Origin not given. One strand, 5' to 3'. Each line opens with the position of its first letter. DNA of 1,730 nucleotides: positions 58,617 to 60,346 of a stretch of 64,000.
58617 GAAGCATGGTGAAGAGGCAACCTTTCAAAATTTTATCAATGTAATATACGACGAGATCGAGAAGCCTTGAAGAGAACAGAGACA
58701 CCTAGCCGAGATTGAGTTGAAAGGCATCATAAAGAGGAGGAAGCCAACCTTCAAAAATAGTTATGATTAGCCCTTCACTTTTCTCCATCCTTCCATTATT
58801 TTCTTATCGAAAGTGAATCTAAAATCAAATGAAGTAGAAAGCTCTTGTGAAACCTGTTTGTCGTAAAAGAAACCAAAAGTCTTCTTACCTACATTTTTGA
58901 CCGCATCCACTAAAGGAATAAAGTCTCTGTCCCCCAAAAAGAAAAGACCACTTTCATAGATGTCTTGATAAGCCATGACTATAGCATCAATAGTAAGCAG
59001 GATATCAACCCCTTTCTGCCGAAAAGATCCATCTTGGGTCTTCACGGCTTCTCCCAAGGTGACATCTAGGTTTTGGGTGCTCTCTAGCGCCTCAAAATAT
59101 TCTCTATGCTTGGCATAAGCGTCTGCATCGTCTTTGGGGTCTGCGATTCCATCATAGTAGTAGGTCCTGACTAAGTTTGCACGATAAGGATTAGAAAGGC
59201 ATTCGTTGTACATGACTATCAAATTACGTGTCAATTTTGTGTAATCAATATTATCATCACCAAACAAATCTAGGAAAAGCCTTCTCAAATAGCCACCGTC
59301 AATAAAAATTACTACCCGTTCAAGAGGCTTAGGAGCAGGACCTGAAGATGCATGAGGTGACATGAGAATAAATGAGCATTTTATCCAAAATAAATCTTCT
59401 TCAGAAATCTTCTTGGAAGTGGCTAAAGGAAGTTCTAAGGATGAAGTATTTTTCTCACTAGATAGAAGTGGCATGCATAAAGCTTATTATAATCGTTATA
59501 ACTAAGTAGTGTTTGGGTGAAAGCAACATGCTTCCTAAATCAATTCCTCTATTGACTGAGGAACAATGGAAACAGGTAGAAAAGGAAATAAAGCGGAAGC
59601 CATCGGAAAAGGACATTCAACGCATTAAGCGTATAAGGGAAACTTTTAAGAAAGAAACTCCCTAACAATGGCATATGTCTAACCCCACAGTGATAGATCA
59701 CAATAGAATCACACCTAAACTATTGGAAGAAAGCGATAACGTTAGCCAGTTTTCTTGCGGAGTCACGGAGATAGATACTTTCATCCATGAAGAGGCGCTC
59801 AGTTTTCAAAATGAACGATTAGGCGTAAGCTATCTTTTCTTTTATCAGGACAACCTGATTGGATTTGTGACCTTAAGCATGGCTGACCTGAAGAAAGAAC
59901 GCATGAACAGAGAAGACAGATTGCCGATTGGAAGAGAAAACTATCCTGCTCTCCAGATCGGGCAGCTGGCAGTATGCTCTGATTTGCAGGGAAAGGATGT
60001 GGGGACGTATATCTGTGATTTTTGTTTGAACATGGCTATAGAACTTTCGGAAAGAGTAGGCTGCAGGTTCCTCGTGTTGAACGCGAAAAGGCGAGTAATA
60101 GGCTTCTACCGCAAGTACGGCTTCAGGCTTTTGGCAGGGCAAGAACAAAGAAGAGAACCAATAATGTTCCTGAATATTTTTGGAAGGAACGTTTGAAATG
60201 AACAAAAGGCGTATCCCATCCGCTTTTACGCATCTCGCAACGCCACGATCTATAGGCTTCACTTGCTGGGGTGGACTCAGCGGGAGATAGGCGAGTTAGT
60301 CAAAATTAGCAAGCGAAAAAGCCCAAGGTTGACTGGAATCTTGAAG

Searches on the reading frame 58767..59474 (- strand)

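Call 116: search_protein_families(library=pfam, proteins=[window:58767-59474:-], max_evalue=0.001)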
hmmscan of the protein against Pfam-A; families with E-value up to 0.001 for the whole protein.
window:58767-59474:- (235 aa): 1 family
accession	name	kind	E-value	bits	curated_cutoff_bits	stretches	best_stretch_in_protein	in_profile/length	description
PF01936.24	NYN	-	1.1e-13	52.4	24.2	1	53-221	1-142/145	NYN domain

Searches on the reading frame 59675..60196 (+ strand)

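Call 116: search_protein_families(library=pfam, proteins=[window:59675-60196:+], max_evalue=0.001)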
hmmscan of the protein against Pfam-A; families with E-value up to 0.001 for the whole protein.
window:59675-60196:+ (173 aa): 3 families
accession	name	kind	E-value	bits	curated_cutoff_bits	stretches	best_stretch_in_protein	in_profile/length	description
PF00583.31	Acetyltransf_1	-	3.8e-07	30.8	20.7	1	44-150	24-116/116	Acetyltransferase (GNAT) family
PF13508.13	Acetyltransf_7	-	6e-07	30.2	27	1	59-151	12-83/84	Acetyltransferase (GNAT) domain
PF13673.13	Acetyltransf_10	-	2.7e-06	27.8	23.6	1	58-166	39-122/128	Acetyltransferase (GNAT) domain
